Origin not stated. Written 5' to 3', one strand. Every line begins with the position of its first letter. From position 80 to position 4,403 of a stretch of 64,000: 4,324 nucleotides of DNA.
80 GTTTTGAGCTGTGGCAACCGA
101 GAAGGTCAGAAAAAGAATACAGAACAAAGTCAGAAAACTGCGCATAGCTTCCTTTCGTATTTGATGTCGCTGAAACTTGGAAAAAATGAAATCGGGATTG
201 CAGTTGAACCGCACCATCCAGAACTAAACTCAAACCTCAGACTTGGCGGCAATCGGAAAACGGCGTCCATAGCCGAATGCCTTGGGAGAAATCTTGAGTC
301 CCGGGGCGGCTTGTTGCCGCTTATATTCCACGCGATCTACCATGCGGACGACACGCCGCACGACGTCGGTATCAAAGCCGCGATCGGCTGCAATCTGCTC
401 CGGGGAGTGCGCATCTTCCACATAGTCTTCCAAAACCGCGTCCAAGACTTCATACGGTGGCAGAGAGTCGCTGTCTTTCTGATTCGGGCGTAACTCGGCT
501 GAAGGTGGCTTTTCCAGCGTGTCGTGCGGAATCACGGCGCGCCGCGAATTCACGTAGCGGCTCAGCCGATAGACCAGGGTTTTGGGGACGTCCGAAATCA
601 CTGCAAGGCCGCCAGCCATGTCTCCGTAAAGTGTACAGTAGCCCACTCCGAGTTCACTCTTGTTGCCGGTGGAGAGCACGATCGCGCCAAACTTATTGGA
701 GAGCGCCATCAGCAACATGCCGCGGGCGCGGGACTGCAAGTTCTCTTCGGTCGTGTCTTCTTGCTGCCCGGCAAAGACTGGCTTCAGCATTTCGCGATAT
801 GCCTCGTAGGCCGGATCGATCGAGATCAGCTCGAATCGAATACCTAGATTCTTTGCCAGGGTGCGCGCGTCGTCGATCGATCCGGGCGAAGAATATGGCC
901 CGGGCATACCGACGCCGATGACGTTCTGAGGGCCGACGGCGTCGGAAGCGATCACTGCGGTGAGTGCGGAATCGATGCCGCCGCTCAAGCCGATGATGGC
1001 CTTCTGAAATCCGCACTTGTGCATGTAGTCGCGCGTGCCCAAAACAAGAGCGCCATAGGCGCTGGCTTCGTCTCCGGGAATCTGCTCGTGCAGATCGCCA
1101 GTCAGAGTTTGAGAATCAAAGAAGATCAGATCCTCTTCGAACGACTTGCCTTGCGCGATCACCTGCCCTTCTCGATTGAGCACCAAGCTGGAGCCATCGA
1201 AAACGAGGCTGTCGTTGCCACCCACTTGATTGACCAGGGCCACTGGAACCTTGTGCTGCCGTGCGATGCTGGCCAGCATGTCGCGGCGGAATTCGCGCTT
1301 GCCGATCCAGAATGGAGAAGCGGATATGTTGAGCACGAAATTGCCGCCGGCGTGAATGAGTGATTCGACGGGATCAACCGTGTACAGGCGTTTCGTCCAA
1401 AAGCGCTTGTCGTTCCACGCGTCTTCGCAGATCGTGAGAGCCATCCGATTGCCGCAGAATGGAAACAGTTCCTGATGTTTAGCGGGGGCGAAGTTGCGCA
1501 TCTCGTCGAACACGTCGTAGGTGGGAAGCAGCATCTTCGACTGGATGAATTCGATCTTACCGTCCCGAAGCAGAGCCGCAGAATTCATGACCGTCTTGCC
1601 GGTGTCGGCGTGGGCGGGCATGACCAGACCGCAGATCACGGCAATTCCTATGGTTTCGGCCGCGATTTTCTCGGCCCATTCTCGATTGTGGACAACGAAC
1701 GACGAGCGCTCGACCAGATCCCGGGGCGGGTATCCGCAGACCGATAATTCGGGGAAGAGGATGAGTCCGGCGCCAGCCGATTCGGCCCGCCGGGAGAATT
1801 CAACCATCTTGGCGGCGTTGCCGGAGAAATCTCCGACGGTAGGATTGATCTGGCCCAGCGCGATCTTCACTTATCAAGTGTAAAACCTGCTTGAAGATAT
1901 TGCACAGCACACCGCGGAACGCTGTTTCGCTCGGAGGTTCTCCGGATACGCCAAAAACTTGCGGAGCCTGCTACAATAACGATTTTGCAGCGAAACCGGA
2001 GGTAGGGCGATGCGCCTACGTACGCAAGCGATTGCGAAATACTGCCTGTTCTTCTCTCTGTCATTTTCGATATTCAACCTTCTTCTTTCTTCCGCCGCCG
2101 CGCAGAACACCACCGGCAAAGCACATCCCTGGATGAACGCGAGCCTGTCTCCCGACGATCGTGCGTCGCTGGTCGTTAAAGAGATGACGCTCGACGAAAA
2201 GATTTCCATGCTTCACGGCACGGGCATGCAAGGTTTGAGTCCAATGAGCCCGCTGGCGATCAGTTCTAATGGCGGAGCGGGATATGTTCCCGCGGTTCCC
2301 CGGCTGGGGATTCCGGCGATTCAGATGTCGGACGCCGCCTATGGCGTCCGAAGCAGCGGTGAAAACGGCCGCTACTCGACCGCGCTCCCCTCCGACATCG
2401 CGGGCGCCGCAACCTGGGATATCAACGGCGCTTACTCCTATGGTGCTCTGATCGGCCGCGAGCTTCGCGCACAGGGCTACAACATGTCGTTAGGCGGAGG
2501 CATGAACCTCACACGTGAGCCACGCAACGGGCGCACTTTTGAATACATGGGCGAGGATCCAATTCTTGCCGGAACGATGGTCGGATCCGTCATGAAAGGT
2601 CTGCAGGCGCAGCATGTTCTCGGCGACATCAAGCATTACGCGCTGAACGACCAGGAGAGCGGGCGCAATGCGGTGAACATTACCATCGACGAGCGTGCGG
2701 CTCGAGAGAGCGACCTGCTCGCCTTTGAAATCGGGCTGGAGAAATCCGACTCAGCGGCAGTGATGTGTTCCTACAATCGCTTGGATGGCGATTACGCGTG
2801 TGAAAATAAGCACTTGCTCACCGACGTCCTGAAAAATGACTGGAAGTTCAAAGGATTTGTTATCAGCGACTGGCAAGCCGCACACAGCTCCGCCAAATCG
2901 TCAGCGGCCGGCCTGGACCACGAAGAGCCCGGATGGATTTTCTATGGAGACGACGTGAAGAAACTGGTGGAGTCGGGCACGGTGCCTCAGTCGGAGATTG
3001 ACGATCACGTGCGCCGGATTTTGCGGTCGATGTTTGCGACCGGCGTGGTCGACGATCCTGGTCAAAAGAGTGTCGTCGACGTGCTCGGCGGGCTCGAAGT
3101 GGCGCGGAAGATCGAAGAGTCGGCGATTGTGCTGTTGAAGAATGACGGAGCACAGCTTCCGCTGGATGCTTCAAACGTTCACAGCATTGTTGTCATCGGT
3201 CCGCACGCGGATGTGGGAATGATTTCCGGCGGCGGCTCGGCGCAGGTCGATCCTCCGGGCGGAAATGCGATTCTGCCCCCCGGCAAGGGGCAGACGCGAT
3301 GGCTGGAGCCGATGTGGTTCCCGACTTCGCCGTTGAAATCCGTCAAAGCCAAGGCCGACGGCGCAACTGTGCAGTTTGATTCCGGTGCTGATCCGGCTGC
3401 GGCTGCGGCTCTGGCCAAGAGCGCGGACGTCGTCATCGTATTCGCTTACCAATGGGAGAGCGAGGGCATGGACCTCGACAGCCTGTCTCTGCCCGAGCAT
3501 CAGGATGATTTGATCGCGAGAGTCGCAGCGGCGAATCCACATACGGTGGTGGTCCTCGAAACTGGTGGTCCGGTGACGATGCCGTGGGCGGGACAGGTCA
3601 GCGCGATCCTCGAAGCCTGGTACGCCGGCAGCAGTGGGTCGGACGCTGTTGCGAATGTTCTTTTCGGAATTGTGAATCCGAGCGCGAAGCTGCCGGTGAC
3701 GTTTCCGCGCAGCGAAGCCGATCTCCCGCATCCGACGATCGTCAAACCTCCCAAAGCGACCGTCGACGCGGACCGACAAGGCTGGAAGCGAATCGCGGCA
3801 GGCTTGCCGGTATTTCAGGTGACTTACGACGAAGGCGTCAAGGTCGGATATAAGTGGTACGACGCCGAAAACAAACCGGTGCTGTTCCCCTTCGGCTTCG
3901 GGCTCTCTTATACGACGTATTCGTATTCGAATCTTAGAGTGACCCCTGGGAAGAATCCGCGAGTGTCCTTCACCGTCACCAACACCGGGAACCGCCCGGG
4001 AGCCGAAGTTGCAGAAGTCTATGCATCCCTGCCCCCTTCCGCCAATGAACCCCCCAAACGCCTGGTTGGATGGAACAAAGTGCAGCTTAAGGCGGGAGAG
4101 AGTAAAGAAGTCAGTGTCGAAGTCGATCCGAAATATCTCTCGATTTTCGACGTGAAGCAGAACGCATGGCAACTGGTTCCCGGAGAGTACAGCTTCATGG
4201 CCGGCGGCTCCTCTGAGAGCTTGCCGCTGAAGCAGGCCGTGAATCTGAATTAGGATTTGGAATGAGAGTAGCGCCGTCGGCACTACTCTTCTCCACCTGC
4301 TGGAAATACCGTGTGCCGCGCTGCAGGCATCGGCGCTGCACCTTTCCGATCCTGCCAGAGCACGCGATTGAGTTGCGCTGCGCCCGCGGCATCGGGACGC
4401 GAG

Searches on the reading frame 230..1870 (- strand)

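Call 48: search_protein_families(library=pfam, proteins=[window:230-1870:-], max_evalue=0.001)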
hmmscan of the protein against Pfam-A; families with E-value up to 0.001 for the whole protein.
window:230-1870:- (546 aa): 2 families
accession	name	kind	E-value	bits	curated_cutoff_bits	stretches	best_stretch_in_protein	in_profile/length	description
PF02540.23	NAD_synthase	-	1.3e-75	254.1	21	1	275-521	5-242/242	NAD synthase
PF00795.27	CN_hydrolase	-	1.1e-19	71.3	23.2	1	2-252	1-245/256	Carbon-nitrogen hydrolase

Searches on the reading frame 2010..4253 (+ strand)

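Call 48: search_protein_families(library=pfam, proteins=[window:2010-4253:+], max_evalue=0.001)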
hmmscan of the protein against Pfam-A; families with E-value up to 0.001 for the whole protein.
window:2010-4253:+ (747 aa): 3 families
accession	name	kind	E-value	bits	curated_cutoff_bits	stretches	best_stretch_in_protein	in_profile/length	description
PF01915.27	Glyco_hydro_3_C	-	4.8e-56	190.3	31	1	373-634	1-200/200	Glycosyl hydrolase family 3 C-terminal domain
PF00933.27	Glyco_hydro_3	-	3.9e-38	132.1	27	1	98-339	60-315/316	Glycosyl hydrolase family 3 N terminal domain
PF14310.12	Fn3-like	-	3e-20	72.6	25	1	666-735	1-71/71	Fibronectin type III-like domain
